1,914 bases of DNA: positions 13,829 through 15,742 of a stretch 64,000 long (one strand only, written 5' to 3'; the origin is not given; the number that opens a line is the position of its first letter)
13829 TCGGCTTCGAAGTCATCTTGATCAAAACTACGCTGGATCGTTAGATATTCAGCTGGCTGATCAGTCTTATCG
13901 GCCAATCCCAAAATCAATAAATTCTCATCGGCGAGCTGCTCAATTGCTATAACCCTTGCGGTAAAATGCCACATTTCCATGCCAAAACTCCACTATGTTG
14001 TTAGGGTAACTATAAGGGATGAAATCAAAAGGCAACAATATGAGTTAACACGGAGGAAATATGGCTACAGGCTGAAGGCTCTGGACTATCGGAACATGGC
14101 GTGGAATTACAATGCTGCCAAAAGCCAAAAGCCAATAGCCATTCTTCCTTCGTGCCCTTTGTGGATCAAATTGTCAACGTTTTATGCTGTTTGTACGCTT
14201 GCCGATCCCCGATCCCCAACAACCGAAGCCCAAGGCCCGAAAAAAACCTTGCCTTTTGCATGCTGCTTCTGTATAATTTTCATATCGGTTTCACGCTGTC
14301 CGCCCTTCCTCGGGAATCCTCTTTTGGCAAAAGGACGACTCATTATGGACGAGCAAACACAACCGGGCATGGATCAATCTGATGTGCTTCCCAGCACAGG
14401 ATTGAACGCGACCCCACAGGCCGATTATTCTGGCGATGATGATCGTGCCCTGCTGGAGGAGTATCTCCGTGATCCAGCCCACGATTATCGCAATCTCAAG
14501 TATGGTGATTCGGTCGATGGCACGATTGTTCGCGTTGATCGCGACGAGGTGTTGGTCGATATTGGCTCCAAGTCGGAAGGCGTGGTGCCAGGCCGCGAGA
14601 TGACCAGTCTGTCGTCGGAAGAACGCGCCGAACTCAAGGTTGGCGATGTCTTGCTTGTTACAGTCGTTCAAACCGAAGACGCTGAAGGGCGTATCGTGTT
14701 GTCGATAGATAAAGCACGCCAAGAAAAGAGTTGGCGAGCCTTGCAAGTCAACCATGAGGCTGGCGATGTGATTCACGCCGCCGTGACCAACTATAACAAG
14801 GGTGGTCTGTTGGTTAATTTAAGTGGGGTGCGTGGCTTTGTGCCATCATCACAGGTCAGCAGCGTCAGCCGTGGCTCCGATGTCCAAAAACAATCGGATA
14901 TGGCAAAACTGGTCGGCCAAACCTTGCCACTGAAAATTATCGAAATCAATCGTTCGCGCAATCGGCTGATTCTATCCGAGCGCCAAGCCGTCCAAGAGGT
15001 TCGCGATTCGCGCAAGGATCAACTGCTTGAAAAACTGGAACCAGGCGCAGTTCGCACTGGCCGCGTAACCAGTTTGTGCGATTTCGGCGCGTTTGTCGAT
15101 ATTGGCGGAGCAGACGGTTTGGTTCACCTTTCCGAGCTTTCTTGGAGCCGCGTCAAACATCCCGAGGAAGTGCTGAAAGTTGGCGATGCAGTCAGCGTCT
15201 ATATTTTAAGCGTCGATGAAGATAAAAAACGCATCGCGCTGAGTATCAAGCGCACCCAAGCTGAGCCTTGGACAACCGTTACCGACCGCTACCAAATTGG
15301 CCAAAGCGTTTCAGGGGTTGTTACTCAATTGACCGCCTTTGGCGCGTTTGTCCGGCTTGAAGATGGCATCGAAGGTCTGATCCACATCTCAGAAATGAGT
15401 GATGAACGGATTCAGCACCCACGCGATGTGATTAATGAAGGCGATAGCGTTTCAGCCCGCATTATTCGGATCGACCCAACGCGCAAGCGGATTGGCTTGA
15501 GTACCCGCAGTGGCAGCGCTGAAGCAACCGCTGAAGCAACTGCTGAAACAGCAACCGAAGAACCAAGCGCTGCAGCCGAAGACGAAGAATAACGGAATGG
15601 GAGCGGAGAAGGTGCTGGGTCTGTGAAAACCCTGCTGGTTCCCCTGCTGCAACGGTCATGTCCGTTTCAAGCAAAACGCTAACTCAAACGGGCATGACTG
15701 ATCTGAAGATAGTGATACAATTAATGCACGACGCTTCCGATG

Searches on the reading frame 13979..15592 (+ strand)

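Call 104: search_protein_families(library=pfam, proteins=[window:13979-15592:+], max_evalue=0.00001)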
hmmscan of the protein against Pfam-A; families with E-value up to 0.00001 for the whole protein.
window:13979-15592:+ (537 aa): 5 families
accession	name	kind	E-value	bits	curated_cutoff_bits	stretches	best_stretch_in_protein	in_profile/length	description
PF00575.29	S1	-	6.8e-75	247.9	22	4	352-424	1-74/74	S1 RNA binding domain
PF23459.1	S1_RRP5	-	2.2e-27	95.9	27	2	439-508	2-71/72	RRP5 S1 domain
PF17092.11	PCB_OB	-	3.9e-09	37.7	27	0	236-313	5-84/111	Penicillin-binding protein OB-like domain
PF21710.3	Spt6_S1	-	8.5e-09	36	27.5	0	448-510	24-87/91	Spt6, S1/OB domain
PF13509.12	S1_2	-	3.1e-06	27.6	21.8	0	356-409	2-48/61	S1 domain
